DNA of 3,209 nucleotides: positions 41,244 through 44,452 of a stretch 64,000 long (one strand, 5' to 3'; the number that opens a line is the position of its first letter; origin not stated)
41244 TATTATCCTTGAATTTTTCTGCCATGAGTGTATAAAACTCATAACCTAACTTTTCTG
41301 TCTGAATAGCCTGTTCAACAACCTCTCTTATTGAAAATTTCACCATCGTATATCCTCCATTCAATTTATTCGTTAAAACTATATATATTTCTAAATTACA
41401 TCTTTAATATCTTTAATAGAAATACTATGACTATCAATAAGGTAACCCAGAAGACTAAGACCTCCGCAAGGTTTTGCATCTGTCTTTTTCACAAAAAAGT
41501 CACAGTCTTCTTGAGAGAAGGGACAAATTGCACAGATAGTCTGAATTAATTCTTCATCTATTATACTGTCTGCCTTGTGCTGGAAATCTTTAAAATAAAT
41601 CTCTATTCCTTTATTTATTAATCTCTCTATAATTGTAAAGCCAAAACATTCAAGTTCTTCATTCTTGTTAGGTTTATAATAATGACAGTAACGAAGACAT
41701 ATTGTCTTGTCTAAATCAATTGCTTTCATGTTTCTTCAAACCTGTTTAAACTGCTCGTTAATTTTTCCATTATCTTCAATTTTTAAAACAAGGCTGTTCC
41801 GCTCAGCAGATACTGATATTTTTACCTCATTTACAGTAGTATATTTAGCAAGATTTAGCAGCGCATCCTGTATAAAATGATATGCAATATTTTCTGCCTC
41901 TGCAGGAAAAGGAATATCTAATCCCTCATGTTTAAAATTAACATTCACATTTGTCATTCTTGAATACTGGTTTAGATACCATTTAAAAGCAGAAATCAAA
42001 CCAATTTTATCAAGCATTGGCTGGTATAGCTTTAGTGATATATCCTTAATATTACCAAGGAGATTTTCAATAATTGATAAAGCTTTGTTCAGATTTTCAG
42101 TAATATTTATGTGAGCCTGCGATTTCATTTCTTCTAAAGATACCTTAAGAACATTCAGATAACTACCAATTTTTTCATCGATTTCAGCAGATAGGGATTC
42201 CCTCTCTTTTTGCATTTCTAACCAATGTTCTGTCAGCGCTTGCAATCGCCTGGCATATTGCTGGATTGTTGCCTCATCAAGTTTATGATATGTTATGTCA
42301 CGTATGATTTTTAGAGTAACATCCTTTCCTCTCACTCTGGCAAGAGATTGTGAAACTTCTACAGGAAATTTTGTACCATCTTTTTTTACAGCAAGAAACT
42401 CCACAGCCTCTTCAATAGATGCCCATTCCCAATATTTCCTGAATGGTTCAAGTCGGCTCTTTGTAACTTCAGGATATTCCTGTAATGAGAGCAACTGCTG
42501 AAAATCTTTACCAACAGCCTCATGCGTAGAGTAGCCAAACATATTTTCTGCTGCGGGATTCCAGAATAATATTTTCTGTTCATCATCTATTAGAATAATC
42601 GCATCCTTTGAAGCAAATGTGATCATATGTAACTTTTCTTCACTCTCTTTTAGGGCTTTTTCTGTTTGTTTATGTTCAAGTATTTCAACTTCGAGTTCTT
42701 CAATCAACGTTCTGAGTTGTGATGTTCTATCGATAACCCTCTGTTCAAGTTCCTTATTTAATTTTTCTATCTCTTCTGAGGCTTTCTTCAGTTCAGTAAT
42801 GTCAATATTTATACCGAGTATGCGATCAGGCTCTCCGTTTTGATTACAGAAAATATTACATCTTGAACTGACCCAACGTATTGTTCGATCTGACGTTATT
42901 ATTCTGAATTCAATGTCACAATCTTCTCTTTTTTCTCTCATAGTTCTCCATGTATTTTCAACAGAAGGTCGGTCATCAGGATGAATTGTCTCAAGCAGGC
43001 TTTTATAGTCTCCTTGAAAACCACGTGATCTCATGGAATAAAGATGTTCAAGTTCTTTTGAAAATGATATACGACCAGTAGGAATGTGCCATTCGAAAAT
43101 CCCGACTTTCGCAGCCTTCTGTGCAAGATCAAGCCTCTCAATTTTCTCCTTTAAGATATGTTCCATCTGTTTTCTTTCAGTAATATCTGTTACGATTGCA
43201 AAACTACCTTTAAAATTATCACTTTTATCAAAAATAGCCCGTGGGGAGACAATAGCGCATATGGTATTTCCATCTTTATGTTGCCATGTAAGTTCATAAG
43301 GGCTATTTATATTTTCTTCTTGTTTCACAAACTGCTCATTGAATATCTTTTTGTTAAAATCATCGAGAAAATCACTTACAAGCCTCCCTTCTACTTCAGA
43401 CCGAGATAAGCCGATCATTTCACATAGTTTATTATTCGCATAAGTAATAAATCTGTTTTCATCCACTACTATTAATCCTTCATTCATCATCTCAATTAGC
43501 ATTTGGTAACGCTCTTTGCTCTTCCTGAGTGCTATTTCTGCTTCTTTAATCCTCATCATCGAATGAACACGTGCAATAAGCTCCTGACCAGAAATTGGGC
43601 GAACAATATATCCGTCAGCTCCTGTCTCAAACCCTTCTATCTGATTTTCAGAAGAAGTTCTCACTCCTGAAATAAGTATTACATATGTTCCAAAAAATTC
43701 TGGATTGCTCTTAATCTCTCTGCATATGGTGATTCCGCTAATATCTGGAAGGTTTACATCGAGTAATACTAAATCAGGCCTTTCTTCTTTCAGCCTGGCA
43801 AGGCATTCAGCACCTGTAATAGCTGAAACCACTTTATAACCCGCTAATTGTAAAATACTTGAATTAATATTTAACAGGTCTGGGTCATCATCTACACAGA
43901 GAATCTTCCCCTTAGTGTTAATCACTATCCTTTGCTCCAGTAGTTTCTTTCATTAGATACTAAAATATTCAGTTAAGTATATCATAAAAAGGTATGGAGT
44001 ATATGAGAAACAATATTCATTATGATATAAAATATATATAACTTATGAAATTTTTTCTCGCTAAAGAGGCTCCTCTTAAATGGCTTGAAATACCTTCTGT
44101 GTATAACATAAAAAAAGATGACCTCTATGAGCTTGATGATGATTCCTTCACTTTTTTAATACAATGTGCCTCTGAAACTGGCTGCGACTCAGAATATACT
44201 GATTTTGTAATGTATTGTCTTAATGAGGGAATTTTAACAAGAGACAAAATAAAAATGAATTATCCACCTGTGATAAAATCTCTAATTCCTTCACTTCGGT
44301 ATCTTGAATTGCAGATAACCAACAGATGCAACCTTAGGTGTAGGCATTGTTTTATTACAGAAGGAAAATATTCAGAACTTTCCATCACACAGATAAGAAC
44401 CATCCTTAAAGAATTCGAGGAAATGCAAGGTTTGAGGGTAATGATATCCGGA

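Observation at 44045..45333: Unannotated 20-codon Cys-rich ORF behind a radical SAM/SPASM enzyme with an RRE-like N-terminus: candidate novel RiPP locus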

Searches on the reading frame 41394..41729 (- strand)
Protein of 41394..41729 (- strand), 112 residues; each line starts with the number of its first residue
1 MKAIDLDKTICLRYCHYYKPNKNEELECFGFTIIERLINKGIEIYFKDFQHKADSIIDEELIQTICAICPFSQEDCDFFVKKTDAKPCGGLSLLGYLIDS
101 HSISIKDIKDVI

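Call 21: search_protein_families(library=pfam, proteins=[window:41394-41729:-], max_evalue=0.1)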
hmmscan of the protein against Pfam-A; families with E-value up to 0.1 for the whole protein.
window:41394-41729:- (112 aa): 0 families

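Call 22: search_protein_families(library=ncbifam, proteins=[window:41394-41729:-], max_evalue=0.1)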
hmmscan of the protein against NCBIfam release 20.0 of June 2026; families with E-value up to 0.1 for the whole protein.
window:41394-41729:- (112 aa): 0 families

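Call 35: find_homologous_proteins(query=window:41394-41729:-, max_evalue=0.001)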
Query window:41394-41729:- (112 aa): 2 proteins with E <= 0.001 among 2 candidates.
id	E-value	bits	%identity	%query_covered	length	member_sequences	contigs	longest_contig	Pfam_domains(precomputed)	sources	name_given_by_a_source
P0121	1.7e-66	239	95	100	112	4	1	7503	-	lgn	-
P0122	6.7e-43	163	68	100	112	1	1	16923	-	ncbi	-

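Call 37: find_homologous_proteins(query=A3, max_evalue=0.001)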
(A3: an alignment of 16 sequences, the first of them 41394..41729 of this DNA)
Query A3 (16 sequences) (112 aa, profile of the alignment): 215 proteins with E <= 0.001 among 1775 candidates; the best 120 are listed.
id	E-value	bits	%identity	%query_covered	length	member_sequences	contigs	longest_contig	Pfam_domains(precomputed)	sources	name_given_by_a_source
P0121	9.7e-40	153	95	100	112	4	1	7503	-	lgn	-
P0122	3.1e-39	151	68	100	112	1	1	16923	-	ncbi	-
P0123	7.7e-39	150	66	99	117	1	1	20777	-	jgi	jgi:hypothetical protein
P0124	3.9e-37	145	44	96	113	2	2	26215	-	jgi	jgi:hypothetical protein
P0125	4.4e-37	144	47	96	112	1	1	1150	-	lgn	-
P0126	1.5e-36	143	43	92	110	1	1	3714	-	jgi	jgi:hypothetical protein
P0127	1.7e-36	143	43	93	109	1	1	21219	-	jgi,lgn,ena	-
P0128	1.8e-36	142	42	92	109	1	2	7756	-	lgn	-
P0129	4.4e-36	141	43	92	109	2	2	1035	-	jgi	-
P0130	4.4e-36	141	43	96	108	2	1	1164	-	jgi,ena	-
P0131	5.2e-36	141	42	92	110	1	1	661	-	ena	-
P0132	1.3e-35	140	40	92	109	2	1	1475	-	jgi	jgi:hypothetical protein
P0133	3.0e-35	139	38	96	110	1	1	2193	-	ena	-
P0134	8.9e-35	137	40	93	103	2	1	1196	-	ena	-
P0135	1.2e-34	137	41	94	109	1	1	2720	-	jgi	jgi:hypothetical protein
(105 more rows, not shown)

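Call 47: predict_structure(alignment_id=A4)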
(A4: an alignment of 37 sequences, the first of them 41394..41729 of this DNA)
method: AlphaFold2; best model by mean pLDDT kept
length: 112 residues; sequences in the alignment: 37
mean_pLDDT: 75.7   pTM: 0.72
mean pLDDT of the five models: 75.7, 74.6, 73.7, 69.9, 66.9
residues with pLDDT >= 90: 14; 70-90: 63; 50-70: 32; < 50: 3
segments of 3 or more residues with pLDDT < 50: 1-3
pLDDT, mean of each block of 10 residues (from residue 1): 56 70 66 89 75 64 84 72 78 86 91 90
secondary structure, 60 per line:
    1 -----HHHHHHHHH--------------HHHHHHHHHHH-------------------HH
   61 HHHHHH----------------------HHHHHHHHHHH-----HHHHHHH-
elements in order: H6-14 H29-39 H59-66 H89-99 H105-111

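Call 49: search_protein_representatives(protein=window:41394-41729:-)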
Query: 112 residues. Proteins with E-value up to 0.001 (for the whole library): 170; up to 1e-10: 65; up to 1e-30: 0. The best 150 are listed.
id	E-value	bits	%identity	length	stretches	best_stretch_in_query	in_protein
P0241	1.0e-25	106.3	44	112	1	4-111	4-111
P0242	1.8e-24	102.3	45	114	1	4-109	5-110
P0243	2.7e-23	98.5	46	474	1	7-112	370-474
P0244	4.8e-23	97.7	49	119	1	6-111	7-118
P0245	2.7e-21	92.0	39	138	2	2-84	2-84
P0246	4.3e-21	91.4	44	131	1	7-109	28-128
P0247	1.4e-20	89.7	45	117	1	5-108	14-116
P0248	2.1e-20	89.2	39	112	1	3-109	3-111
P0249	4.8e-19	84.8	37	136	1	6-111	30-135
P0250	8.6e-19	84.0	38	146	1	8-111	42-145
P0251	1.6e-18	83.1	39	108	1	5-111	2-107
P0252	1.9e-18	82.8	42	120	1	4-109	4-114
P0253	2.4e-18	82.5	38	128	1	8-111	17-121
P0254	3.0e-18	82.2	48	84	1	30-111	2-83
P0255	3.8e-18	81.9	43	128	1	5-112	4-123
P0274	1.2e-14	70.6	36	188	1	5-111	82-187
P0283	1.4e-12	64.0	35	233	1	7-108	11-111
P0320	9.2e-09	51.7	29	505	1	6-107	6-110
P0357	7.0e-06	42.4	42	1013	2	75-98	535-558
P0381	9.4e-05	38.7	29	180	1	8-105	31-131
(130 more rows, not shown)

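Call 50: search_protein_families(library=pfam, proteins=[P0243, P0320, P0283, P0357, P0274, P0381], max_evalue=0.001)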
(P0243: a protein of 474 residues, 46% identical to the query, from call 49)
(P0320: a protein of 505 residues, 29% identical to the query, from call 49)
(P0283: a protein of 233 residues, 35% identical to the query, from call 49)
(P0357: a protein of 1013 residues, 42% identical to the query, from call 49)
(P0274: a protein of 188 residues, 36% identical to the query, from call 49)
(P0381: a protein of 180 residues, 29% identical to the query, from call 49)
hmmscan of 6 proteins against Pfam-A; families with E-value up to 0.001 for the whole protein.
P0243 (474 aa): 4 families
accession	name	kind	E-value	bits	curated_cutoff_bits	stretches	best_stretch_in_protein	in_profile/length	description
PF00072.30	Response_reg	-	2.2e-23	83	30.2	1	7-120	1-111/111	Response regulator receiver domain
PF13426.13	PAS_9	-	3.5e-08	34.1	27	1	190-290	2-103/103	PAS domain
PF13188.13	PAS_8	-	1.6e-05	25.1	21.8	1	187-224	9-42/65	PAS domain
PF07730.19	HisKA_3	-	2e-05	25.5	24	1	319-361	1-39/68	Histidine kinase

P0320 (505 aa): 1 family
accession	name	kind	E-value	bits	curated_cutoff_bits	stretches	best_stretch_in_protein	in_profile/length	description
PF04055.27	Radical_SAM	-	5.5e-20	72.6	29.5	1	215-363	2-165/166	Radical SAM superfamily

P0283 (233 aa): 1 family
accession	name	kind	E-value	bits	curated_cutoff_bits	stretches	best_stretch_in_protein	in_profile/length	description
PF07883.17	Cupin_2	-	0.00026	21.1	27.2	1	157-221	5-67/70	Cupin domain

P0357 (1013 aa): 2 families
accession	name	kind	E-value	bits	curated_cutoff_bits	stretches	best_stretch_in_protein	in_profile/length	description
PF02448.20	L71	-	4.7e-12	46.6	25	0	823-854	36-66/69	L71 family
PF20767.2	DUF6839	-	1.9e-11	44.4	24.4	0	302-327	29-54/67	Domain of unknown function (DUF6839)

P0274 (188 aa): 0 families

P0381 (180 aa): 0 families

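Call 51: fold_search(model_id=the predicted structure, library=pdb)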
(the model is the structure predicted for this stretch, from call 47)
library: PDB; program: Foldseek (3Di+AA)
matches with E <= 10: 3; with E <= 0.001: 0
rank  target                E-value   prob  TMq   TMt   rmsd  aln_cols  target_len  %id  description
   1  3zhs_C                9.1e+00  0.08  0.23  0.03   1.6        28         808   28  Crystal structure of the SucA domain of Mycobacterium smegmatis KGD, first post-decarboxylation intermediate from alph (released 2013-11-13)
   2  3zhq_B                9.6e+00  0.08  0.23  0.03   1.6        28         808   28  Crystal structure of the H747A mutant of the SucA domain of Mycobacterium smegmatis KGD (released 2013-11-13)
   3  3zhq_A                9.6e+00  0.08  0.23  0.03   1.6        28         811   28  Crystal structure of the H747A mutant of the SucA domain of Mycobacterium smegmatis KGD (released 2013-11-13)

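Call 83: search_protein_families(library=padloc, proteins=[window:41394-41729:-], max_evalue=0.001)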
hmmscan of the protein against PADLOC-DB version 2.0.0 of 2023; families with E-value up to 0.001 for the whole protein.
window:41394-41729:- (112 aa): 0 families

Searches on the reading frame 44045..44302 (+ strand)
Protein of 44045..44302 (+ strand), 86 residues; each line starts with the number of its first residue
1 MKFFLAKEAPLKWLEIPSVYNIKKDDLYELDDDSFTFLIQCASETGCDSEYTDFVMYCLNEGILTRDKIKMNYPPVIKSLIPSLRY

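Call 46: search_protein_families(library=pfam, proteins=[window:44045-44302:+], max_evalue=10)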
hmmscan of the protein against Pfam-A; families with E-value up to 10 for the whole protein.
seq(86 aa): 0 families

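Call 69: search_solved_structures(query=A5, max_evalue=10, show_alignments=2)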
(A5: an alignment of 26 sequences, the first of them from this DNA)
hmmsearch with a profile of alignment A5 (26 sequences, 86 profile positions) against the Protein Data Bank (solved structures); distinct sequences matched with E-value up to 10: 3.
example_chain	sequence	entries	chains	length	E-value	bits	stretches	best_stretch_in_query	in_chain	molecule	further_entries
7ue2_A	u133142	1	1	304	0.25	14.8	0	22-57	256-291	RPB_PLP3_R6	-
7b6d_B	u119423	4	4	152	0.93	12.9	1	21-57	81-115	GEO08327p1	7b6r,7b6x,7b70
9cc7_A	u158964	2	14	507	1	12.8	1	23-60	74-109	Portal protein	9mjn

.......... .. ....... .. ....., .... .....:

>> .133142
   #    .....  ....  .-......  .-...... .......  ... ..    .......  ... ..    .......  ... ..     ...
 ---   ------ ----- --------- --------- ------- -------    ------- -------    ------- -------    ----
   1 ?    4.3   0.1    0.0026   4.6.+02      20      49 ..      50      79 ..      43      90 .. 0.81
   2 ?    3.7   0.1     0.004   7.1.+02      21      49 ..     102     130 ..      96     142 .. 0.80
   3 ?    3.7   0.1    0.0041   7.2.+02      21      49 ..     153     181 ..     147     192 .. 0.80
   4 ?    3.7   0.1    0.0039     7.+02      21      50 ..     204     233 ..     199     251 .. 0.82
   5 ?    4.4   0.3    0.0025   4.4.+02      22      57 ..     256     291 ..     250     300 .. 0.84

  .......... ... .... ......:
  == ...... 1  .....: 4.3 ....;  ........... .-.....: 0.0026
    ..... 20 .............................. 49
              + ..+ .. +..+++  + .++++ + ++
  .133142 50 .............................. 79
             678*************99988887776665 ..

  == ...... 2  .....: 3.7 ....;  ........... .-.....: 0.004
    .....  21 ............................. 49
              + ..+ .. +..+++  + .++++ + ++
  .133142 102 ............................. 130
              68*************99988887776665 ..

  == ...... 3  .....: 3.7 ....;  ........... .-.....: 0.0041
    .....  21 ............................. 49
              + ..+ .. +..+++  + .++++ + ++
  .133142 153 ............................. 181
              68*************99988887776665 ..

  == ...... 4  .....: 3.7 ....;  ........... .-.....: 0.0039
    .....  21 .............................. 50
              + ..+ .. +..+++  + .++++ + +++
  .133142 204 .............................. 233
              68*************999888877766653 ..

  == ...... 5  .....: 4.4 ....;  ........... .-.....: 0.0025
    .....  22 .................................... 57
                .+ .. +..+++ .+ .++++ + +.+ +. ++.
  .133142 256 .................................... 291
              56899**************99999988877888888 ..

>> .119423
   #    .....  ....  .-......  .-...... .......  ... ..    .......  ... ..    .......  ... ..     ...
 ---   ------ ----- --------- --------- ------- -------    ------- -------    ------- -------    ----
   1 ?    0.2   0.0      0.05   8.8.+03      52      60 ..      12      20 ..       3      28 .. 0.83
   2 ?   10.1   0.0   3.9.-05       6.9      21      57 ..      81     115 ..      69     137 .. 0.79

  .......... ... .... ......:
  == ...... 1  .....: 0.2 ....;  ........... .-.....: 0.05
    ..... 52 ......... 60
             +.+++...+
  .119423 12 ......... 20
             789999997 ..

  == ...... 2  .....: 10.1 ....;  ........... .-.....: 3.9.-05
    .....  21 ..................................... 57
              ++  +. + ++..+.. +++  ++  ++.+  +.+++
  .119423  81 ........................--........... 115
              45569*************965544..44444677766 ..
